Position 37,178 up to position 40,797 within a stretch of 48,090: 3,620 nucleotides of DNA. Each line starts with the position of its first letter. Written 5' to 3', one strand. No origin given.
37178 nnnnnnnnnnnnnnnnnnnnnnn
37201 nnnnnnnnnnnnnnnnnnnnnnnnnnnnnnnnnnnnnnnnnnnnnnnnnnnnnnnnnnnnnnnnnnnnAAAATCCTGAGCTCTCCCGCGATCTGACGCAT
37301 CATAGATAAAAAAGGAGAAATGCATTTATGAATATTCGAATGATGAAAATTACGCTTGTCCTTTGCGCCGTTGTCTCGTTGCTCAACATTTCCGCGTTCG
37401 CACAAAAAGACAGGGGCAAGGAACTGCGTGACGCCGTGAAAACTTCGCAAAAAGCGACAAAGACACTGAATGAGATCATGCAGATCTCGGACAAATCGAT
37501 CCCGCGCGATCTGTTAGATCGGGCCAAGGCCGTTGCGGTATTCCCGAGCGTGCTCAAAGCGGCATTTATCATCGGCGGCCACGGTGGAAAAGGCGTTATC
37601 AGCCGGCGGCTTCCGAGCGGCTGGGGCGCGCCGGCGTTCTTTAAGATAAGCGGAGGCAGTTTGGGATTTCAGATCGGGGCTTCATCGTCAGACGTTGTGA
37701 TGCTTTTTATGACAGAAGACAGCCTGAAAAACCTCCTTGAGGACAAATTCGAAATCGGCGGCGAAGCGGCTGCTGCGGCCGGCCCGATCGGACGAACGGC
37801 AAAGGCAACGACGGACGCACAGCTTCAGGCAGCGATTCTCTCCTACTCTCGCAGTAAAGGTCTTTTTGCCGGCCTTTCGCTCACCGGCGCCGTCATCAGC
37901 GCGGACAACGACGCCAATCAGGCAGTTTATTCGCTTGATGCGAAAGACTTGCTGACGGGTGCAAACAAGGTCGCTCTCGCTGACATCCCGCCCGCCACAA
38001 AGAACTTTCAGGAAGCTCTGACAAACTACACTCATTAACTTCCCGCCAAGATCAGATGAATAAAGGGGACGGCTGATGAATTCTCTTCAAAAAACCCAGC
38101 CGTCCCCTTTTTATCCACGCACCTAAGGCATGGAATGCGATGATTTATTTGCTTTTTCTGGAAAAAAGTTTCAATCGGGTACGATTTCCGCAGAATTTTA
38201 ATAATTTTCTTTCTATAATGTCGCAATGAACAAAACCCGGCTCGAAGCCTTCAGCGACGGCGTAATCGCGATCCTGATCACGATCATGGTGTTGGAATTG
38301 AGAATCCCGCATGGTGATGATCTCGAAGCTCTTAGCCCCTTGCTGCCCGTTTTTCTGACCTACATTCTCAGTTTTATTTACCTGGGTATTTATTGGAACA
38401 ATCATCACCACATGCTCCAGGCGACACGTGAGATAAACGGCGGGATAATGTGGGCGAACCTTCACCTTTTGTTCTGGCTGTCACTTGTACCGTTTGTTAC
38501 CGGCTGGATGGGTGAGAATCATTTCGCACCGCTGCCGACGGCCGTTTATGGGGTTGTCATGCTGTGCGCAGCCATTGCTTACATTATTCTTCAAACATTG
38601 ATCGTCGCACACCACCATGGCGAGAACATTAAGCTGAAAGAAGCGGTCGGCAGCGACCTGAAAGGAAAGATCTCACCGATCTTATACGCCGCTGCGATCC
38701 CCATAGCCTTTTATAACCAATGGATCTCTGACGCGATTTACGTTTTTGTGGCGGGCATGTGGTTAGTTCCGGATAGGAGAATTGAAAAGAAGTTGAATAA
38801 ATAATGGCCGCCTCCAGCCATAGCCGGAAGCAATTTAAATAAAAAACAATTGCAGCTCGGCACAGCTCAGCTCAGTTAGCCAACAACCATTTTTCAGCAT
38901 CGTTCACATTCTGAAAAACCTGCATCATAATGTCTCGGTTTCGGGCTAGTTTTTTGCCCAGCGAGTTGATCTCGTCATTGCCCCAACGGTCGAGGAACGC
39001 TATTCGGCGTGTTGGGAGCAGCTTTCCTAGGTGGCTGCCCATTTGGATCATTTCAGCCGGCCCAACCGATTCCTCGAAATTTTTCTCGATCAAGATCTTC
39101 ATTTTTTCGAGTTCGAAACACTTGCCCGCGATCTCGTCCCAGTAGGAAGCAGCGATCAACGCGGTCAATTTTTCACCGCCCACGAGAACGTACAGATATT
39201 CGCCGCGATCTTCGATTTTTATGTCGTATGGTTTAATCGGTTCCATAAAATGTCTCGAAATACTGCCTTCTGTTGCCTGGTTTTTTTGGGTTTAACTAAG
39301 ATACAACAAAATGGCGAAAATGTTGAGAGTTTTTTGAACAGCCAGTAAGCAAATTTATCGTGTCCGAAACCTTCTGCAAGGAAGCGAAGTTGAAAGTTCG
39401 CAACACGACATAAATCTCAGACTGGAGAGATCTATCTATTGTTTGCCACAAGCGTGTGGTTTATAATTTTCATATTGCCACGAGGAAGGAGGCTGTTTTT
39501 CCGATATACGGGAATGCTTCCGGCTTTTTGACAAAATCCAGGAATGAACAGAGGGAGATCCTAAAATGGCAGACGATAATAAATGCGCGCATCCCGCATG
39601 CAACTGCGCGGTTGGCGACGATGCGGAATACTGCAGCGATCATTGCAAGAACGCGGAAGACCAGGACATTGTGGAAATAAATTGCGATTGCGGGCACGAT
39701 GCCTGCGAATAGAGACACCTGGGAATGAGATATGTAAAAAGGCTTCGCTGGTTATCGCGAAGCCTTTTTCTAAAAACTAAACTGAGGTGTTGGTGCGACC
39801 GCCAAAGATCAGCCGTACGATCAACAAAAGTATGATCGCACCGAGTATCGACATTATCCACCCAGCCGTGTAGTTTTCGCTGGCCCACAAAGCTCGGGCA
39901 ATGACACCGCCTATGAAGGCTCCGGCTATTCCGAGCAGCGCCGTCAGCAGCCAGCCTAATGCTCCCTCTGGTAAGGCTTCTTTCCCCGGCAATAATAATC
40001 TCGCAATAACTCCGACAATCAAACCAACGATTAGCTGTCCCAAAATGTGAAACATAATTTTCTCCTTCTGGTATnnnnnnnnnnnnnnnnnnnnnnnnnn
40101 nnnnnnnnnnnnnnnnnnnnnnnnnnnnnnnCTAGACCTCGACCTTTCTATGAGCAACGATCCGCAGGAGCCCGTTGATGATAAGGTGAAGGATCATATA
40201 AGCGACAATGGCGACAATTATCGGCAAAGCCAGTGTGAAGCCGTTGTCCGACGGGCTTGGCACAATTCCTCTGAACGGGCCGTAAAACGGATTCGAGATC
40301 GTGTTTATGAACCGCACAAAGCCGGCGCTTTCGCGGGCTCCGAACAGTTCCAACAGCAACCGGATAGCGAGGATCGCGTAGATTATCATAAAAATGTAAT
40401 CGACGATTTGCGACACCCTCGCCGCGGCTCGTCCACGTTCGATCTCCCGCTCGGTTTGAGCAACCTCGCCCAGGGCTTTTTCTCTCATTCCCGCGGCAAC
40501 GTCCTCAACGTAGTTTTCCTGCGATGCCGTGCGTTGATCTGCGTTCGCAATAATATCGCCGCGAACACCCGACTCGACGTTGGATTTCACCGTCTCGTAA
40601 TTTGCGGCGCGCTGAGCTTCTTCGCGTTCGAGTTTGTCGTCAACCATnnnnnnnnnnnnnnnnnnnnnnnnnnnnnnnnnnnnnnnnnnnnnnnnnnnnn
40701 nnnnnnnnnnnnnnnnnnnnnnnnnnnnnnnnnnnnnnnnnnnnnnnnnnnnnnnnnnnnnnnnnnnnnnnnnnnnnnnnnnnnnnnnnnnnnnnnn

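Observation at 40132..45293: Three consensus sigma-54 promoters packed around an NtrC-family activator define a compact, uncharacterised envelope/stress regulon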

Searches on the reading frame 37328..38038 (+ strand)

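Call 28: search_protein_families(library=pfam, proteins=[window:37328-38038:+], max_evalue=0.001)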
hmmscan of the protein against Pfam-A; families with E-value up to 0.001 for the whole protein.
window:37328-38038:+ (236 aa): 1 family
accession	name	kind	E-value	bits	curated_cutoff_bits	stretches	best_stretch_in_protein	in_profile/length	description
PF04366.17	Ysc84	-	6.5e-35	120.1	25.1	1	109-233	2-126/127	Las17-binding protein actin regulator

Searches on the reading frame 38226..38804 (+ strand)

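Call 28: search_protein_families(library=pfam, proteins=[window:38226-38804:+], max_evalue=0.001)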
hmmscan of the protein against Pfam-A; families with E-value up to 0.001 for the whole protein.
window:38226-38804:+ (192 aa): 1 family
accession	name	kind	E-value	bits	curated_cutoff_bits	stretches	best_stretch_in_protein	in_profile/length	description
PF06736.16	TMEM175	-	1.8e-31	108.9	25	1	5-89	1-88/88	Endosomal/lysosomal potassium channel TMEM175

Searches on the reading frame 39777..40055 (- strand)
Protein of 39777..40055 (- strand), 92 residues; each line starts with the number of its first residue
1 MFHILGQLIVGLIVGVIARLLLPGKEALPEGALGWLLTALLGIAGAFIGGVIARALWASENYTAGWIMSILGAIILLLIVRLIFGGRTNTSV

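Call 6: search_protein_families(library=pfam, proteins=[window:39777-40055:-], max_evalue=0.01)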
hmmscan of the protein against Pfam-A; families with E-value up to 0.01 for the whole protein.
window:39777-40055:- (92 aa): 3 families
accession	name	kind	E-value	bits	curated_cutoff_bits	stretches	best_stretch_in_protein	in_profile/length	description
PF04226.18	Transgly_assoc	-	1.7e-10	41.4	25.3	1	40-85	2-49/49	Transglycosylase associated protein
PF01032.23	FecCD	-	0.0056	16.2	26.5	1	10-81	244-310/311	FecCD transport family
PF07155.17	ECF-ribofla_trS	-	0.0095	16.4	26.7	0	2-79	78-158/172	ECF-type riboflavin transporter, S component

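Call 56: search_protein_families(library=ncbifam, proteins=[window:39777-40055:-], max_evalue=0.001)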
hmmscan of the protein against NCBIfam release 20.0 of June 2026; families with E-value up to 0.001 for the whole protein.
window:39777-40055:- (92 aa): 1 family
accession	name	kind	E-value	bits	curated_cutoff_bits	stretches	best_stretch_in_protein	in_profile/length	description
NF007771.0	PRK10457.1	equivalog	1.3e-07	32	129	1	4-83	3-80/82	hypothetical protein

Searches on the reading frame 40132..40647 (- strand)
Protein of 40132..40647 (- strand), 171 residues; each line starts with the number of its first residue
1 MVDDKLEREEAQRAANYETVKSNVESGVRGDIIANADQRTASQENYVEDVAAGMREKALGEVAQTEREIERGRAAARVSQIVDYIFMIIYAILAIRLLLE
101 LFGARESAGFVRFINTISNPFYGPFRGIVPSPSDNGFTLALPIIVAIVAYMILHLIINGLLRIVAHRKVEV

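Call 6: search_protein_families(library=pfam, proteins=[window:40132-40647:-], max_evalue=0.01)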
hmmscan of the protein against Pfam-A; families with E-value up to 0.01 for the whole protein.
window:40132-40647:- (171 aa): 1 family
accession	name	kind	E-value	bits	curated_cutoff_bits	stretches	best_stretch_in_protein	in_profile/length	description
PF02325.22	YGGT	-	2.1e-06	28.5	27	1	84-155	2-68/70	YGGT family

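Call 56: search_protein_families(library=ncbifam, proteins=[window:40132-40647:-], max_evalue=0.001)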
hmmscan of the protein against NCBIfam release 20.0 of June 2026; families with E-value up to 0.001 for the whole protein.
window:40132-40647:- (171 aa): 0 families
